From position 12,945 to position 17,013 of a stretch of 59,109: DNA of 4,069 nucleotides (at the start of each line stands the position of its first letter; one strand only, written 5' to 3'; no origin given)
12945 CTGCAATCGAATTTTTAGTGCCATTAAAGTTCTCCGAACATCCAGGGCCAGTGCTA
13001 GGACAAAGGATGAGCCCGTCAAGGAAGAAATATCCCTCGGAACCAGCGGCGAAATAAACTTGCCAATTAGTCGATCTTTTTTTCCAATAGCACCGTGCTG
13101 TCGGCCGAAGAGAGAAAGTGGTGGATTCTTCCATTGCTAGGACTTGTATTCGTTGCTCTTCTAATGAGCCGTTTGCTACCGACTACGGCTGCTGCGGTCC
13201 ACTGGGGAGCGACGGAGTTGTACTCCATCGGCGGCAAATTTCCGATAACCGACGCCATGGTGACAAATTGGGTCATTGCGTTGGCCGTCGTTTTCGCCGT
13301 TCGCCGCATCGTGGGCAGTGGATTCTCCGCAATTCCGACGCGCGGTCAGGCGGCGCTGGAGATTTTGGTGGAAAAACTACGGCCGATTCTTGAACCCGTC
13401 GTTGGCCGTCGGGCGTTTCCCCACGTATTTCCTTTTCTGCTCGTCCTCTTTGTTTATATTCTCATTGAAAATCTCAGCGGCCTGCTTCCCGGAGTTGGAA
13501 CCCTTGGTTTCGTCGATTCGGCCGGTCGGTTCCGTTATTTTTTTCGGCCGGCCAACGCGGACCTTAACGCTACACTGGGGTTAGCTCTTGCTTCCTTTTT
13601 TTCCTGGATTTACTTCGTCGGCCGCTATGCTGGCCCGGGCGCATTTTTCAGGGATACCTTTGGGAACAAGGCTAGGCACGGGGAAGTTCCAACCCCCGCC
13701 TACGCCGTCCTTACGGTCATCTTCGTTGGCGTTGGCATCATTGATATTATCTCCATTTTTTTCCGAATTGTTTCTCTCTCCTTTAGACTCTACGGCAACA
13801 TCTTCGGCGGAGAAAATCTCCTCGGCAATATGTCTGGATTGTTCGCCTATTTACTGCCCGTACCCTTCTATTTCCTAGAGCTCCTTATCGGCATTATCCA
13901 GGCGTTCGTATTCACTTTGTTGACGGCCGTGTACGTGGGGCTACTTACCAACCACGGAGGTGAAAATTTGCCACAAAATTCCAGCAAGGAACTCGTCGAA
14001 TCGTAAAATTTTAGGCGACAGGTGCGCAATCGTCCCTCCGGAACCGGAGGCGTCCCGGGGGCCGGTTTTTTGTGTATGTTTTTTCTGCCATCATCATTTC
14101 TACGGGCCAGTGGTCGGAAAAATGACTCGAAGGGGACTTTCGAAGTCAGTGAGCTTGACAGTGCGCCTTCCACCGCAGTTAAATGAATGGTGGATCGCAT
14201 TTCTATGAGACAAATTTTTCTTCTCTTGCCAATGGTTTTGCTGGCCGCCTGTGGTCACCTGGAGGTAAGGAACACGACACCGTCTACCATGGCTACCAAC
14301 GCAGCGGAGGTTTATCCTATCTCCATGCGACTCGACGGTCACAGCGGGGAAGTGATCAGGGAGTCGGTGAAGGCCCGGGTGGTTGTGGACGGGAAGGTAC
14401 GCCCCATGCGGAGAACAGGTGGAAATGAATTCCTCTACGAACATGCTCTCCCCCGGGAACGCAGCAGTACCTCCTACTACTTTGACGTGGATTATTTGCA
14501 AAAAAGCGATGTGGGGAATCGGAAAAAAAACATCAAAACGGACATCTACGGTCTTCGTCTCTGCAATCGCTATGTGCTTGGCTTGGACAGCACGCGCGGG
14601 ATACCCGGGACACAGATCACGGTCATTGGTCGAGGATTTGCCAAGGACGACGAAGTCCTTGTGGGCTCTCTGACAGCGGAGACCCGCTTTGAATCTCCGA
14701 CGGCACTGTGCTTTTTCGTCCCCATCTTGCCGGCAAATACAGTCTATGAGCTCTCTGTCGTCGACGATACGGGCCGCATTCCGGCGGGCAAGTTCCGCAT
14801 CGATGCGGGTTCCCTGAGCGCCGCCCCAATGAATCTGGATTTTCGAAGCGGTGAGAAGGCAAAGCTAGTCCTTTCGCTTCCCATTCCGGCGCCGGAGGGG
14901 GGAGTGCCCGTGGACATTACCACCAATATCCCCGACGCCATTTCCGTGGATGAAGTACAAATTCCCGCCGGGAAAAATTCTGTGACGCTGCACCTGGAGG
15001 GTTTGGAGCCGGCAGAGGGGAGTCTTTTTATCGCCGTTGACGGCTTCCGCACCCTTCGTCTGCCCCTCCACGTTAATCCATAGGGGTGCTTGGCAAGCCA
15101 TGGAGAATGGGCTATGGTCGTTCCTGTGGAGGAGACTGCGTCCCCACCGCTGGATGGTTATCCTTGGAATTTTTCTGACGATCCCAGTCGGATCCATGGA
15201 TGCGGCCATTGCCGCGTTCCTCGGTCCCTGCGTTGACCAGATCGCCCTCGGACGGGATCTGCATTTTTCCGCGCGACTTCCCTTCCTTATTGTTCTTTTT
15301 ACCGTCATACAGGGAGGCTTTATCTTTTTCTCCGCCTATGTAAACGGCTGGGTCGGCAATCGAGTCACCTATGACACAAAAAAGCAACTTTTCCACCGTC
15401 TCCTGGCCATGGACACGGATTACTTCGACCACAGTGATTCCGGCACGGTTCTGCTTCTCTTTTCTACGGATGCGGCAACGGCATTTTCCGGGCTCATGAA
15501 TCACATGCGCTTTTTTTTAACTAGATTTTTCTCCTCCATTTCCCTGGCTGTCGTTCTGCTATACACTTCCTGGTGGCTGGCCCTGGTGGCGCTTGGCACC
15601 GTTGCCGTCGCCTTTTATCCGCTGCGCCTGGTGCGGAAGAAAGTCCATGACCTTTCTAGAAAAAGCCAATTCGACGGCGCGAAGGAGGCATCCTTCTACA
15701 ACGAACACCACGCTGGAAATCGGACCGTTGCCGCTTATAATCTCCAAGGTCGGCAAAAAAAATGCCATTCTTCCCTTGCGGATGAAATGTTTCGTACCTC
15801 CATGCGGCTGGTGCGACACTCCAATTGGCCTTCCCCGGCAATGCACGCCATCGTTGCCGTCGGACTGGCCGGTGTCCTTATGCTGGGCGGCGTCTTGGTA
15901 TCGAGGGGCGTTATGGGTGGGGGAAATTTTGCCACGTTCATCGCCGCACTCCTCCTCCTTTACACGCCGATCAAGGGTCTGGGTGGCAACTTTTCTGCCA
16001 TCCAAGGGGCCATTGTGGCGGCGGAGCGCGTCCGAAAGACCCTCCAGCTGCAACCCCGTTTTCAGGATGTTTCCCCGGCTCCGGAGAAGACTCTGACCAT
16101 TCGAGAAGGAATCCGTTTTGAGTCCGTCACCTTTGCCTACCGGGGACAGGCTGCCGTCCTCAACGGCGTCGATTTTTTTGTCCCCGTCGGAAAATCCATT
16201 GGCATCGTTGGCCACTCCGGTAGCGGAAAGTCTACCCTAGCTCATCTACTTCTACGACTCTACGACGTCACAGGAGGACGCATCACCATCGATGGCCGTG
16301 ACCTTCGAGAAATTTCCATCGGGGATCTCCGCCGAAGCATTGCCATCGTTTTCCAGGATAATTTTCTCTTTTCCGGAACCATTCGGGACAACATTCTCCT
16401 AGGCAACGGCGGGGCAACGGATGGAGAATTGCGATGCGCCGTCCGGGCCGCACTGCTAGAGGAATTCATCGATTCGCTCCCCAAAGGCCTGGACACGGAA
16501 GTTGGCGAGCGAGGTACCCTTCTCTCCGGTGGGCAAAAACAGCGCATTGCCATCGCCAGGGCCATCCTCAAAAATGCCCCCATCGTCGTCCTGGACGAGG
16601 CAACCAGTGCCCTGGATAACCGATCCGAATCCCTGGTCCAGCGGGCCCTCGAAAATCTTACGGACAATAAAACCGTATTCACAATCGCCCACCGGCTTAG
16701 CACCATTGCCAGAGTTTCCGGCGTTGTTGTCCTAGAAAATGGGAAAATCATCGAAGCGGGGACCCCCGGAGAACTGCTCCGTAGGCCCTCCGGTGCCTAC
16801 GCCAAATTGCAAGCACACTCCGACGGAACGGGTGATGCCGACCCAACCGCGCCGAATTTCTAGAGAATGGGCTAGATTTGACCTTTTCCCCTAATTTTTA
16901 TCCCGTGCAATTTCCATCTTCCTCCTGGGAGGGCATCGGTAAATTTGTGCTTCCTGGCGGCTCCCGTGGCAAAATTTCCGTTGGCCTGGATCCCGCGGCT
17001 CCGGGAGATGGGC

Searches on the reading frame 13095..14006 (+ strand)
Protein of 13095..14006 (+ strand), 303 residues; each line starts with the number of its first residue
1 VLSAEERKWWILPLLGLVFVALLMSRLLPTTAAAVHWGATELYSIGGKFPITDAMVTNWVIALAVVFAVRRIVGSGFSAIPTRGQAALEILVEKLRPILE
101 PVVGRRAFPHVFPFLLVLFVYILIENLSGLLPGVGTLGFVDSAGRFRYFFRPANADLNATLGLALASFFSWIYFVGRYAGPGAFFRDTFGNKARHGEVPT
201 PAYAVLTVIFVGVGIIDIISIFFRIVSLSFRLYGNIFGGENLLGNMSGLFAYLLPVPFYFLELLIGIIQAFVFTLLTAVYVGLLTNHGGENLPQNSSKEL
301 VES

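Call 25: search_protein_families(library=pfam, proteins=[window:13095-14006:+], max_evalue=0.001)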
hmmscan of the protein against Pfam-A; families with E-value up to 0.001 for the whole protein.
window:13095-14006:+ (303 aa): 1 family
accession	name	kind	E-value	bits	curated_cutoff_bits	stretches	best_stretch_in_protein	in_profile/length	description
PF00119.25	ATP-synt_A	-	4.7e-37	128.4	33.9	1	56-281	2-216/217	ATP synthase A chain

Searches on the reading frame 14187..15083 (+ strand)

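Call 25: search_protein_families(library=pfam, proteins=[window:14187-15083:+], max_evalue=0.001)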
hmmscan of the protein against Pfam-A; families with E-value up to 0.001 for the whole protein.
window:14187-15083:+ (298 aa): 1 family
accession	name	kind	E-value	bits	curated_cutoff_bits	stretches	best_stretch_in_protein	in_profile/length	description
PF01833.30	TIG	-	0.00022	21.6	20.9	1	136-195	9-72/84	IPT/TIG domain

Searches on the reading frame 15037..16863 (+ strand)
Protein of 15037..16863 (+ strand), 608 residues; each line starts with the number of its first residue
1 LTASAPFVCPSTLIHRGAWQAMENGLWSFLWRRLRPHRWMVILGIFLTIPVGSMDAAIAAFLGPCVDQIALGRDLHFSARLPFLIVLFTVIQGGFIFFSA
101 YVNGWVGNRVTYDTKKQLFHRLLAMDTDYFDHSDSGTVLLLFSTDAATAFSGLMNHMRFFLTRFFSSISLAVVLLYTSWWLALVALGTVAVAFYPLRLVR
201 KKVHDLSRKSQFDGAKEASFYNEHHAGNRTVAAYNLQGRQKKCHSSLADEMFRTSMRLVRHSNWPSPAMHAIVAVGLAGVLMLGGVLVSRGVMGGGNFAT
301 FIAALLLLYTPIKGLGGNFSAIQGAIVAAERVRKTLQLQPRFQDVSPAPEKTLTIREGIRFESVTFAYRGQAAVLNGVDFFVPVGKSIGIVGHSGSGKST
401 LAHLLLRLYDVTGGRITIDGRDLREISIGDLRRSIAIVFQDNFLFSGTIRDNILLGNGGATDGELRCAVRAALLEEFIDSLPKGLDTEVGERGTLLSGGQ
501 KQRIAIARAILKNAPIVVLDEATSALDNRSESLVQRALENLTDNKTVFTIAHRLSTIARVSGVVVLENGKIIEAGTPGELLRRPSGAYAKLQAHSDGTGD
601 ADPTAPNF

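Call 25: search_protein_families(library=pfam, proteins=[window:15037-16863:+], max_evalue=0.001)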
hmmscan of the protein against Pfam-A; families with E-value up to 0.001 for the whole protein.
window:15037-16863:+ (608 aa): 4 families
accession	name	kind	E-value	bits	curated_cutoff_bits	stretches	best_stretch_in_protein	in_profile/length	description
PF00664.28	ABC_membrane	-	1.5e-32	113.8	28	1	41-311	1-273/274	ABC transporter transmembrane region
PF00005.33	ABC_tran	-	9.7e-32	110.9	25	1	375-524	1-137/137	ABC transporter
PF02463.25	SMC_N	-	3e-09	37.1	40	1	416-561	111-206/220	RecF/RecN/SMC N terminal domain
PF09818.15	ABC_ATPase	-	0.00014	21.4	23.2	1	467-562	130-232/283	P-loop domain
